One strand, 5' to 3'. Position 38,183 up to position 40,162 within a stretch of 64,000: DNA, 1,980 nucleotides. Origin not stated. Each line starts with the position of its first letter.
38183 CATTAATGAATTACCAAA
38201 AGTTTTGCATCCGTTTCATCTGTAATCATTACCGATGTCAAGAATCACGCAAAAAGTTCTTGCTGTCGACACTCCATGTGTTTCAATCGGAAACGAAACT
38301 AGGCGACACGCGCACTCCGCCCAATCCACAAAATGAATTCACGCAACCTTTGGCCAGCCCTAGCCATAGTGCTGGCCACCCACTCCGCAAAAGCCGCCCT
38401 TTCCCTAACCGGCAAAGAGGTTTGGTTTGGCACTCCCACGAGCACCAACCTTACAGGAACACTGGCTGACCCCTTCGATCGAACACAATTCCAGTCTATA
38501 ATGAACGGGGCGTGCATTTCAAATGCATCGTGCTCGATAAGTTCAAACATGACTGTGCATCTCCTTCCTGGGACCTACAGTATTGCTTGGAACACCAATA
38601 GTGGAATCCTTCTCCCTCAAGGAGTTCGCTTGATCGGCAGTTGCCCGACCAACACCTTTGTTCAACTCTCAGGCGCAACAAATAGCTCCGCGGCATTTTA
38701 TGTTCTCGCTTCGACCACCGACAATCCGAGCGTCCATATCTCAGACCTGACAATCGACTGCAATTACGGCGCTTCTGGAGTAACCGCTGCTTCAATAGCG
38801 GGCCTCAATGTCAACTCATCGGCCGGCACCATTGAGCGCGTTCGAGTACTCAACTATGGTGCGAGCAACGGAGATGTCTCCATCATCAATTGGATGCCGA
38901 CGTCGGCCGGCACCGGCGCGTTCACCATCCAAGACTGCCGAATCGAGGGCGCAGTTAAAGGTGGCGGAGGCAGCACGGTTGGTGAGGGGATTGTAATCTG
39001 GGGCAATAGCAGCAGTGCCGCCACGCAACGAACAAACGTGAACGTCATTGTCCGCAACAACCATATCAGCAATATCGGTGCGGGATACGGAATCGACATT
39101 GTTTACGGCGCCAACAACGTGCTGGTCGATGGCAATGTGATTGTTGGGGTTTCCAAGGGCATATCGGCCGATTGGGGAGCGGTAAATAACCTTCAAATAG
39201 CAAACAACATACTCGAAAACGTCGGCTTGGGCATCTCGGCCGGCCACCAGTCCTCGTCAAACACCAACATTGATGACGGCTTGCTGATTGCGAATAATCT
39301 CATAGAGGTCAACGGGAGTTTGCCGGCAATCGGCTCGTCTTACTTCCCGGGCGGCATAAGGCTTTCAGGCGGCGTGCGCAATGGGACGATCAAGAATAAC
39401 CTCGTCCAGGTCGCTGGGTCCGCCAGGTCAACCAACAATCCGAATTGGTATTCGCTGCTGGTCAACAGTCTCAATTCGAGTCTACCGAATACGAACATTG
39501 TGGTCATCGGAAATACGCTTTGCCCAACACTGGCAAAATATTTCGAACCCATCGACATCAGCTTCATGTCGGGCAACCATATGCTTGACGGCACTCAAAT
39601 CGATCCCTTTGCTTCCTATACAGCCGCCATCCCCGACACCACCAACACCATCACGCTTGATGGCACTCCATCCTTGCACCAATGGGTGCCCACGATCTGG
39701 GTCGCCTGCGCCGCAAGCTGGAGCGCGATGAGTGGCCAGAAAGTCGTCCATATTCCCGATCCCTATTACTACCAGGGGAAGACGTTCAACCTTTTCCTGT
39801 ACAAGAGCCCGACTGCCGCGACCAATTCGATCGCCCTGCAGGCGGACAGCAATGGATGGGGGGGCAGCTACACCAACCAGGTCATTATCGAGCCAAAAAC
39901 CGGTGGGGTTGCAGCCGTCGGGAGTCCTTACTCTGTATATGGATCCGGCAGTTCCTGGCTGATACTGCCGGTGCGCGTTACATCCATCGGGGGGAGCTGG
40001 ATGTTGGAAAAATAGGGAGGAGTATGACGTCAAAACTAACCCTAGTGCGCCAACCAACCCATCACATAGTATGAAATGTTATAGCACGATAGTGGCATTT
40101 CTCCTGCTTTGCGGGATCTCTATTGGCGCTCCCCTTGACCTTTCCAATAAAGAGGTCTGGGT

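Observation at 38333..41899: Tandem paralogous secreted beta-helix proteins sharing an unassigned ~95 aa C-terminal domain, in a lower-GC cassette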

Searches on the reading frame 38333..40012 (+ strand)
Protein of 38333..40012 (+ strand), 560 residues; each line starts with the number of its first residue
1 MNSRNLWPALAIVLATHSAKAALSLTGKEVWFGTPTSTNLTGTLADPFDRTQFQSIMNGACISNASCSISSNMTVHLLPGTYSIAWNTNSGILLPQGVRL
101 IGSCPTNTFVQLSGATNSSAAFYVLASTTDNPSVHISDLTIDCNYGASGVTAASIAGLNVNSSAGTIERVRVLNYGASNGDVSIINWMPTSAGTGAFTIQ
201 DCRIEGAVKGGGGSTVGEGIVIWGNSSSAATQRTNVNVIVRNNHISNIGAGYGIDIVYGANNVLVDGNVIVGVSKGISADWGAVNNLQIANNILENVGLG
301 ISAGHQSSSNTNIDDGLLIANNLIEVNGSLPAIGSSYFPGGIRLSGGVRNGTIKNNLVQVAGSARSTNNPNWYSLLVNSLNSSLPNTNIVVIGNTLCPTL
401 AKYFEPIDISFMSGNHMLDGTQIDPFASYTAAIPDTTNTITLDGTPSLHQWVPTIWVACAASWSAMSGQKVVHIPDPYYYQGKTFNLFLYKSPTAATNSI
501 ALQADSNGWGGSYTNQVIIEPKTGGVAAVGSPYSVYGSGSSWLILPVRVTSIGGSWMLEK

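Call 6: search_protein_families(library=pfam, proteins=[window:38333-40012:+], max_evalue=1)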
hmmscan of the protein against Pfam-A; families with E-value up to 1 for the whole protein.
window:38333-40012:+ (560 aa): 0 families

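Call 7: search_protein_families(library=ncbifam, proteins=[window:38333-40012:+], max_evalue=1)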
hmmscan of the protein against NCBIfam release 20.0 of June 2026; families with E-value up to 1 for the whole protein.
window:38333-40012:+ (560 aa): 0 families

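Call 8: search_protein_families(library=phrogs, proteins=[window:38333-40012:+], max_evalue=1)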
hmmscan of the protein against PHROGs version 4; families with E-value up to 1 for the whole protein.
window:38333-40012:+ (560 aa): 0 families

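Call 11: search_solved_structures(query=window:38333-40012:+, max_evalue=10)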
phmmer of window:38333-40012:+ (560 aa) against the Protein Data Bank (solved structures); distinct sequences matched with E-value up to 10: 0.

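Call 47: list_cluster_members(proteins=[window:38333-40012:+, window:40071-41837:+, window:41909-42919:-, window:31953-33470:+, window:47683-49473:-])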
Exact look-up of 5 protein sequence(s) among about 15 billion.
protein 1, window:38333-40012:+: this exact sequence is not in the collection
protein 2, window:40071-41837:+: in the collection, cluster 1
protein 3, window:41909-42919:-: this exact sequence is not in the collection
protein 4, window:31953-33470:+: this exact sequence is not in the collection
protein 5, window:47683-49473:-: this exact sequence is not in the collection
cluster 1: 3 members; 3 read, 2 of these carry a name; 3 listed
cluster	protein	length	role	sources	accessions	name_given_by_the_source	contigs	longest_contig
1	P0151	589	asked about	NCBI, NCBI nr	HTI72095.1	MAG TPA: hypothetical protein VMF06_19120 [Candidatus Limnocylindria bacterium] | hypothetical protein [Candidatus Limnocylindria bacterium]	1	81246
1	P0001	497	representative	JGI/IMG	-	-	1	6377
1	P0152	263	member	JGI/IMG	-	hypothetical protein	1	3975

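Call 98: search_protein_families(library=padloc, proteins=[window:38333-40012:+], max_evalue=0.1)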
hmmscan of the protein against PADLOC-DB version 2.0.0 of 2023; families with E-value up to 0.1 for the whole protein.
window:38333-40012:+ (560 aa): 0 families
